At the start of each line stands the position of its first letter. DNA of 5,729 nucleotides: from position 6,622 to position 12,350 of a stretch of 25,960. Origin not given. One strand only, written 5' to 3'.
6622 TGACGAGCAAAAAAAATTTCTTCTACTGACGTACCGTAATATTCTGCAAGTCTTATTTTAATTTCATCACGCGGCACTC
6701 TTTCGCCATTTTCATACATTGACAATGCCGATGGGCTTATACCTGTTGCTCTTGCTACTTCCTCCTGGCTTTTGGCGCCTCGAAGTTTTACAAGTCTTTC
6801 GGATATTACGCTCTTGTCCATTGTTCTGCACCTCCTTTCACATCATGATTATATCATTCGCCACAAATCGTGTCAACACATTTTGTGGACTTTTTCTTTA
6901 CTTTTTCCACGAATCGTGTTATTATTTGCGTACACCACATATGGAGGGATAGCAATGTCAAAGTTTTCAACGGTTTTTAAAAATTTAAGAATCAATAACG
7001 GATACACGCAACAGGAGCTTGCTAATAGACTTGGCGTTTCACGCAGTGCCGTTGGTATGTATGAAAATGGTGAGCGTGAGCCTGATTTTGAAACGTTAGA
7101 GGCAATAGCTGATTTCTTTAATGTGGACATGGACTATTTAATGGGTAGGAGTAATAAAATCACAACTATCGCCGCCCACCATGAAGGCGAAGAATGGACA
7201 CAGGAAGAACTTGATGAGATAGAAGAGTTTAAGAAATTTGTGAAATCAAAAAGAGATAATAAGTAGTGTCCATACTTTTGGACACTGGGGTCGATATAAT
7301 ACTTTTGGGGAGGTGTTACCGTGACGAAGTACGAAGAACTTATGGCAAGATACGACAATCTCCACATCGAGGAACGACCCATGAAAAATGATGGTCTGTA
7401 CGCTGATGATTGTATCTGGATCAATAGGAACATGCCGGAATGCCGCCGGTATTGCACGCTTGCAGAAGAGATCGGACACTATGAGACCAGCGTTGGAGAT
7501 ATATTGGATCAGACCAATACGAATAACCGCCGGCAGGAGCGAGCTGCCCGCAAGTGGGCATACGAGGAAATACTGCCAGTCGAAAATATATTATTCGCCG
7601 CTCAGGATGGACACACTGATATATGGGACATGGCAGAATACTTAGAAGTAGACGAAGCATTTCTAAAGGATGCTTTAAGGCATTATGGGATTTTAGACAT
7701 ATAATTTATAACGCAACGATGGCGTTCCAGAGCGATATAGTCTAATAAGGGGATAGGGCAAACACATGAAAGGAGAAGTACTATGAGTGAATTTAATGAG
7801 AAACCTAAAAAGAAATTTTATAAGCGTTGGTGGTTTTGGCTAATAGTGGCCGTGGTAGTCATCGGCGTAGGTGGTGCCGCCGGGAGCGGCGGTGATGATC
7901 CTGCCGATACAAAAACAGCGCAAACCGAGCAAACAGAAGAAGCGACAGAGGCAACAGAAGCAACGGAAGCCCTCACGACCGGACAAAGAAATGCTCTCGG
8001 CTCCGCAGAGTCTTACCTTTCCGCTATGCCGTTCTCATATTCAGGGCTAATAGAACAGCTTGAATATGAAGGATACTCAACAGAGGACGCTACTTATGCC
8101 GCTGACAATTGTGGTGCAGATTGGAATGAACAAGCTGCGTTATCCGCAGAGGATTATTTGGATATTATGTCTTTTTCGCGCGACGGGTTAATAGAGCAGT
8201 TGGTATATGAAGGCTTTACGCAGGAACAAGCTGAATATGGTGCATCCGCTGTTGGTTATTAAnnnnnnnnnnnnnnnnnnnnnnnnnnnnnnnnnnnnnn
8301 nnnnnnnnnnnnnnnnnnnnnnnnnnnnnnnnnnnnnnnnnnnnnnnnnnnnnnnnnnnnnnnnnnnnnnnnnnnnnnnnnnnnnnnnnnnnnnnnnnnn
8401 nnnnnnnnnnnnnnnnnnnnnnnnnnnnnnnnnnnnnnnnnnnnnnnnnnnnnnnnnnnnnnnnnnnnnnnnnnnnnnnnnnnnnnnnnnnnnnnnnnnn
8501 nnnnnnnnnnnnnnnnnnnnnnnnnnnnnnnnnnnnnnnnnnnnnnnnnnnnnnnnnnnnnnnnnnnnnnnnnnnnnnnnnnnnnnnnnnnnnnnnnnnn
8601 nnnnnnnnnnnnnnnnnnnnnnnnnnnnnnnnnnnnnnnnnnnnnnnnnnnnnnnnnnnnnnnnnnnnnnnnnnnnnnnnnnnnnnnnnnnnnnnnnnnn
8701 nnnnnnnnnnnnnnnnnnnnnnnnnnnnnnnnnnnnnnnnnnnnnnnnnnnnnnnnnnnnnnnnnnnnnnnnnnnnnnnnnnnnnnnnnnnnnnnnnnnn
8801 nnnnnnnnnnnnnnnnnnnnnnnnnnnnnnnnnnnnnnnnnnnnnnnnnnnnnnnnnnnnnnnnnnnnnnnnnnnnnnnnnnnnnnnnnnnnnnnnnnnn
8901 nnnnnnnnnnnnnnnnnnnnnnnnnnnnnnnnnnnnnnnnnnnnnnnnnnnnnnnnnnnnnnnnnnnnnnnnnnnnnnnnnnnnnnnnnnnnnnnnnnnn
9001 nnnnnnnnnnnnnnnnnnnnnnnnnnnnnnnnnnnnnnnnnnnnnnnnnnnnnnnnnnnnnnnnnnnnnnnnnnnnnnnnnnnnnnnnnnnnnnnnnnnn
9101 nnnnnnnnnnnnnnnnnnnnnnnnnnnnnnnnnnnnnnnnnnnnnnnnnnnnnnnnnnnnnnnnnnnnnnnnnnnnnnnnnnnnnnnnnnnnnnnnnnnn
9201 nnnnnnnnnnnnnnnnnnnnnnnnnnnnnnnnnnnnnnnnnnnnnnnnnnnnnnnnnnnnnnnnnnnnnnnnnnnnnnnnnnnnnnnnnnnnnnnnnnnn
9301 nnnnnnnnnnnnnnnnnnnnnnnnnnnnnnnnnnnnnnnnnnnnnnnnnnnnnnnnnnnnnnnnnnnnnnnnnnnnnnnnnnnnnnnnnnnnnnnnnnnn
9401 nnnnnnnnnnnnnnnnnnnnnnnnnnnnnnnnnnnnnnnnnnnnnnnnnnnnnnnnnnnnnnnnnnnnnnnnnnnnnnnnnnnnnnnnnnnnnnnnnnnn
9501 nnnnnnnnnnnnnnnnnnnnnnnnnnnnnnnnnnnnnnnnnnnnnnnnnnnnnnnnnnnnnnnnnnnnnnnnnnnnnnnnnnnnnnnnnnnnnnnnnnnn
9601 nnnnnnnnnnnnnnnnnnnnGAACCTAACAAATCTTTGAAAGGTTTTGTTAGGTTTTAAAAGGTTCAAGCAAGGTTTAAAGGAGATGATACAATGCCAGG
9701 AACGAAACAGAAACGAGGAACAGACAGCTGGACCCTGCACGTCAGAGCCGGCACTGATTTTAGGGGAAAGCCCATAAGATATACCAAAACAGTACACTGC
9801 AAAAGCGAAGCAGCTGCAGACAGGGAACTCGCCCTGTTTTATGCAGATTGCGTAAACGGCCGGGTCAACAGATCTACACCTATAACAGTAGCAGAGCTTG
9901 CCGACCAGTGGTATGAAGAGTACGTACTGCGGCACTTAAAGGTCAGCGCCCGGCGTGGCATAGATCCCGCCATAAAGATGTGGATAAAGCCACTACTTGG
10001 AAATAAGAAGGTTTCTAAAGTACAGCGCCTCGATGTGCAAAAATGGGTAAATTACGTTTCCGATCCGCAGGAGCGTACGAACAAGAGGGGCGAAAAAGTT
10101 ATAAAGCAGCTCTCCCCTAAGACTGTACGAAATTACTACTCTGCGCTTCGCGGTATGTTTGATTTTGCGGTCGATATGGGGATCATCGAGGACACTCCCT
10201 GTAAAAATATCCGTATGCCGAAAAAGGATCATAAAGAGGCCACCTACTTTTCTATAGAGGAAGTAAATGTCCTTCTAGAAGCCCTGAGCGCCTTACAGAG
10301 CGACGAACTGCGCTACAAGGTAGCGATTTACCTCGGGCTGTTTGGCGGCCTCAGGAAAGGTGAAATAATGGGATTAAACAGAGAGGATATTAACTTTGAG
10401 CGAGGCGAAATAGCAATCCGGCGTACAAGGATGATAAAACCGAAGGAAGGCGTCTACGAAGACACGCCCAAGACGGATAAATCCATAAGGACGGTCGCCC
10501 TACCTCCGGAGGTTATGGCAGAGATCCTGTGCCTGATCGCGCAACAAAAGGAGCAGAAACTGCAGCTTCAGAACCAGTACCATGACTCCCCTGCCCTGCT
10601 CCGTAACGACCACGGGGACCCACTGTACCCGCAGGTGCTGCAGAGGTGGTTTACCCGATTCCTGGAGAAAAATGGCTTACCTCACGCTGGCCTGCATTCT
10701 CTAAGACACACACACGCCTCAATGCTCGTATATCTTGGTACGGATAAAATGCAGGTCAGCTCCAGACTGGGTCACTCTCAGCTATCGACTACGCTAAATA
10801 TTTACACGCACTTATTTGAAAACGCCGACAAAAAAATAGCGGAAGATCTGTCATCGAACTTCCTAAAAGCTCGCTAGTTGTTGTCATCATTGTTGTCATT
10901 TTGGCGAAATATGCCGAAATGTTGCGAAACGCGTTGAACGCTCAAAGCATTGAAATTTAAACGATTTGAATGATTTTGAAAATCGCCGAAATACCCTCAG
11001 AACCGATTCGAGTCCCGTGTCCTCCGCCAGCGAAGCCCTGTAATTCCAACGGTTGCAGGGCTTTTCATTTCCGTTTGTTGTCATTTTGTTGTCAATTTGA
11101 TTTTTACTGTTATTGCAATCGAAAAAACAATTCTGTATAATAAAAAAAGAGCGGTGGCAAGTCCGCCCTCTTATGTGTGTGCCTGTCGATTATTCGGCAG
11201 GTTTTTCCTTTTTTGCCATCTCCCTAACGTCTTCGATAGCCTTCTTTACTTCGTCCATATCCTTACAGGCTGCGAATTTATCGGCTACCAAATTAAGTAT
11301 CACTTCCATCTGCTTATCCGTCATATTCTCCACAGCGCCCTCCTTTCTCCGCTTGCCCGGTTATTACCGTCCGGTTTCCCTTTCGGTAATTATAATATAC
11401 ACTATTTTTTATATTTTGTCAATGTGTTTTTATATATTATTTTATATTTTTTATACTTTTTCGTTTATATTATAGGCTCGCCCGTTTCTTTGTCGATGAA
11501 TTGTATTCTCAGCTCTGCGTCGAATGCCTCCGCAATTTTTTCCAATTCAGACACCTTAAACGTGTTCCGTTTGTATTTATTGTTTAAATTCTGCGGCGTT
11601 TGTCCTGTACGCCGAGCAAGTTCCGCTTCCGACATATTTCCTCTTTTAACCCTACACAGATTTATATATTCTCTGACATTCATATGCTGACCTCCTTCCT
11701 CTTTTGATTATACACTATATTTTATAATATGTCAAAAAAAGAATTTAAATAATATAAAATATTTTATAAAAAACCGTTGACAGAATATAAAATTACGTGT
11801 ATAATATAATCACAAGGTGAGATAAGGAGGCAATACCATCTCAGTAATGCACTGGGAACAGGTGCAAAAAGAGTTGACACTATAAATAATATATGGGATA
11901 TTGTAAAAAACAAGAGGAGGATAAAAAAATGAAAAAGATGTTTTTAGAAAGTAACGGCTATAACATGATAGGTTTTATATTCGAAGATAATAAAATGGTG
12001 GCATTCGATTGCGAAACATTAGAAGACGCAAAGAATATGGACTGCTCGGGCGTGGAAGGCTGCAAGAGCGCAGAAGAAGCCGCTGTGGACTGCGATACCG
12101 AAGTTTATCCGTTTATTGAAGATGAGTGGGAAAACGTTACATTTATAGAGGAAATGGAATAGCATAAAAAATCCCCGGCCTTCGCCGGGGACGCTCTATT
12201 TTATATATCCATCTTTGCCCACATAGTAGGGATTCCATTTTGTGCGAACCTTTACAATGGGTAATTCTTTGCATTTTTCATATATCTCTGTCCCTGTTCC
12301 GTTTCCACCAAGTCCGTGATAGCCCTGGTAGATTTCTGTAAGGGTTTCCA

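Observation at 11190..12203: attP-proximal module: three near-identical consensus promoters, an XRE HTH gene and two small ORFs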

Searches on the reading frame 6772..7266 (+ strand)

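Call 10: search_protein_families(library=pfam, proteins=[window:6772-7266:+], max_evalue=0.1)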
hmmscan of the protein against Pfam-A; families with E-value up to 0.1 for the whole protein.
window:6772-7266:+ (164 aa): 15 families
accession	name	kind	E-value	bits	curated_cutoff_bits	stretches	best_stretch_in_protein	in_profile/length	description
PF01381.28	HTH_3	-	3.5e-20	72.2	23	1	70-123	2-55/55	Helix-turn-helix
PF12844.13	HTH_19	-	7.1e-13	48.7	30.2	1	69-124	4-59/64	Helix-turn-helix domain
PF13560.12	HTH_31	-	1.9e-11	44.5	27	1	68-119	5-57/64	Helix-turn-helix domain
PF13443.12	HTH_26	-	6.1e-07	30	22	1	70-121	3-55/63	Cro/C1-type HTH DNA-binding domain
PF04545.22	Sigma70_r4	-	0.0001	22.2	24.1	1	72-94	15-37/50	Sigma-70, region 4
PF00157.23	Pou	-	0.0011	19.3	27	1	62-89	6-33/72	Pou domain - N-terminal to homeobox domain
PF13744.12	HTH_37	-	0.0013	18.9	27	0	75-100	29-54/80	Helix-turn-helix domain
PF08279.18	HTH_11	-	0.0027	18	25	1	70-94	7-32/55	HTH domain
PF07022.19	Phage_CI_repr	-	0.0069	17.1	22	1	79-125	14-59/65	Bacteriophage CI repressor helix-turn-helix domain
PF13412.12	HTH_24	-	0.007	16.4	21.9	1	75-94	15-34/48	Winged helix-turn-helix DNA-binding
PF17762.8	HTH_ParB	-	0.01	16.4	22.6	1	69-94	12-37/102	ParB HTH domain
PF13545.12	HTH_Crp_2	-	0.036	14.5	27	1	74-94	19-39/70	Crp-like helix-turn-helix domain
PF16677.11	GP3_package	-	0.038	14.6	29.4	1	75-116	31-72/105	DNA-packaging protein gp3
PF12802.13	MarR_2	-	0.052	14.2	27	0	75-94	17-37/61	MarR family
PF21694.2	DNA_pol3_delta_C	-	0.054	13.9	27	1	75-128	55-109/121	DNA polymerase III delta subunit, C-terminal domain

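Call 11: search_protein_families(library=phrogs, proteins=[window:6772-7266:+], max_evalue=0.1)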
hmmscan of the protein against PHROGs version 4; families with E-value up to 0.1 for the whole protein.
window:6772-7266:+ (164 aa): 56 families (the best 25 are shown)
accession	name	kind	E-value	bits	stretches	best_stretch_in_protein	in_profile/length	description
phrog_8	-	transcription regulation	4.9e-25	89.7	1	61-147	73-176/346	transcriptional regulator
phrog_2967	-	transcription regulation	1.2e-16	61.9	1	62-130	8-76/225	transcriptional regulator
phrog_3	-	transcription regulation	5.2e-16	60.4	1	62-143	86-179/430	transcriptional repressor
phrog_4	-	transcription regulation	1.7e-14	54.7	1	62-132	130-200/400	transcriptional repressor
phrog_2439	-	transcription regulation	9.8e-13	48.7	1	69-136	12-80/367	transcriptional regulator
phrog_1373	-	transcription regulation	1e-10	42.8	1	69-132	68-131/166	transcriptional regulator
phrog_5823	-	transcription regulation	1.5e-10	41.8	1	70-138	12-80/404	transcriptional regulator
phrog_7241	-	transcription regulation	7.7e-10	39.9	1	70-124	67-121/122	transcriptional regulator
phrog_2328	-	transcription regulation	5.1e-08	33.8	1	73-125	24-76/128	transcriptional repressor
phrog_4583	-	transcription regulation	6.4e-07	30.3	1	76-132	22-78/81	transcriptional repressor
phrog_1994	-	DNA, RNA and nucleotide metabolism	1.6e-06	29.1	1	70-145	5-80/170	DNA binding protein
phrog_1124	-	transcription regulation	1.1e-05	26.1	1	64-117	4-60/177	transcriptional regulator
phrog_664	-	DNA, RNA and nucleotide metabolism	4.1e-05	24.5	1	70-104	93-127/210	DNA binding protein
phrog_2104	-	unknown function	4.6e-05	24.6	1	70-107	45-82/103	-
phrog_7126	-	DNA, RNA and nucleotide metabolism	6.1e-05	23.9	1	73-158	26-113/120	HTH DNA binding protein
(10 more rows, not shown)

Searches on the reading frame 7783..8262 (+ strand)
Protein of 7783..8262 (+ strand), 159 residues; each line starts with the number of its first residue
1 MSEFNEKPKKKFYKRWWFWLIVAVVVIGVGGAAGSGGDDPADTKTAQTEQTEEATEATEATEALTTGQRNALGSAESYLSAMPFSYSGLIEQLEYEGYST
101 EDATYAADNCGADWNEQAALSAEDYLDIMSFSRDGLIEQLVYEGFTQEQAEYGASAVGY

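Call 10: search_protein_families(library=pfam, proteins=[window:7783-8262:+], max_evalue=0.1)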
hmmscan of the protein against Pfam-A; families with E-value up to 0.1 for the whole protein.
window:7783-8262:+ (159 aa): 2 families
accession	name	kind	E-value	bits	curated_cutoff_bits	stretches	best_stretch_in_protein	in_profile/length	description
PF07553.16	Lipoprotein_Ltp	-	6.4e-31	106.7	23.2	2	113-153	1-44/48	Host cell surface-exposed lipoprotein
PF12679.13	ABC2_membrane_2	-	0.02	14.6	27.2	1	11-63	10-62/283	ABC-2 family transporter protein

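Call 11: search_protein_families(library=phrogs, proteins=[window:7783-8262:+], max_evalue=0.1)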
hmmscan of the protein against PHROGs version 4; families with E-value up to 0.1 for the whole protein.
window:7783-8262:+ (159 aa): 15 families
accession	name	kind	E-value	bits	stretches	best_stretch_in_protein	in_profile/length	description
phrog_4980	-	moron, auxiliary metabolic gene and host takeover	2.3e-49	168.8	1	5-157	12-179/181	superinfection exclusion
phrog_15667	-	moron, auxiliary metabolic gene and host takeover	6.2e-33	115.4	1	46-158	86-205/208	superinfection exclusion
phrog_13294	-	other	5.4e-17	63.1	1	41-153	178-290/294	lipoprotein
phrog_8545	-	moron, auxiliary metabolic gene and host takeover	1e-09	39.5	1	5-66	6-69/177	superinfection exclusion Sie-like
phrog_23980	-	unknown function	5.8e-08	33.6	1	9-55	7-51/193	-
phrog_806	-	unknown function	7.8e-07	30.3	1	12-64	1-54/187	-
phrog_7854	-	lysis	1.4e-06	29.2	1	67-154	257-303/304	endolysin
phrog_14275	-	unknown function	3.5e-06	27.8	1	7-60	26-80/178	-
phrog_8263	-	unknown function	1.3e-05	26.2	1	10-63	1-54/197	-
phrog_16405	-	moron, auxiliary metabolic gene and host takeover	0.00017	22.4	1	6-65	67-126/229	membrane protein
phrog_197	-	moron, auxiliary metabolic gene and host takeover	0.00066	20.2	1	9-76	222-287/486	Zot-like toxin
phrog_23467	-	unknown function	0.0034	18.3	1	10-29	5-24/201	-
phrog_214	-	lysis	0.053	14.4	1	15-70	8-59/176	Rz-like spanin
phrog_1327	-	lysis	0.089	13.6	1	11-62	3-53/158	Rz-like spanin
phrog_6148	-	moron, auxiliary metabolic gene and host takeover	0.098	13.4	0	12-62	1-53/214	beta-lactamase-inhibitor protein BLIP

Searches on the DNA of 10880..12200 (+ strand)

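Call 12: search_dna_similar(query=window:10880-12200:+, collection=phages, mode=distant)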
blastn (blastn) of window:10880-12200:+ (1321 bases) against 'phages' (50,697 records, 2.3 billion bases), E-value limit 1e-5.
No match.

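Call 56: search_rna_families(source=window, start=11100, end=12000, threshold=evalue, max_evalue=10)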
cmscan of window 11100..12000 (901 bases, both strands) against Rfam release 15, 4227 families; matches with E-value up to 10: 2.
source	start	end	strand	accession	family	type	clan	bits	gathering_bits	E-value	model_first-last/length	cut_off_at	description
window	11100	11157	+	RF03008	malK-II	Cis-reg;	-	19.1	52.9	1.9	1-50/50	no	malK-II RNA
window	11137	11209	+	RF01808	MicX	Gene; sRNA;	-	15.6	75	0.94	1-194/194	no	MicX Vibrio cholerae sRNA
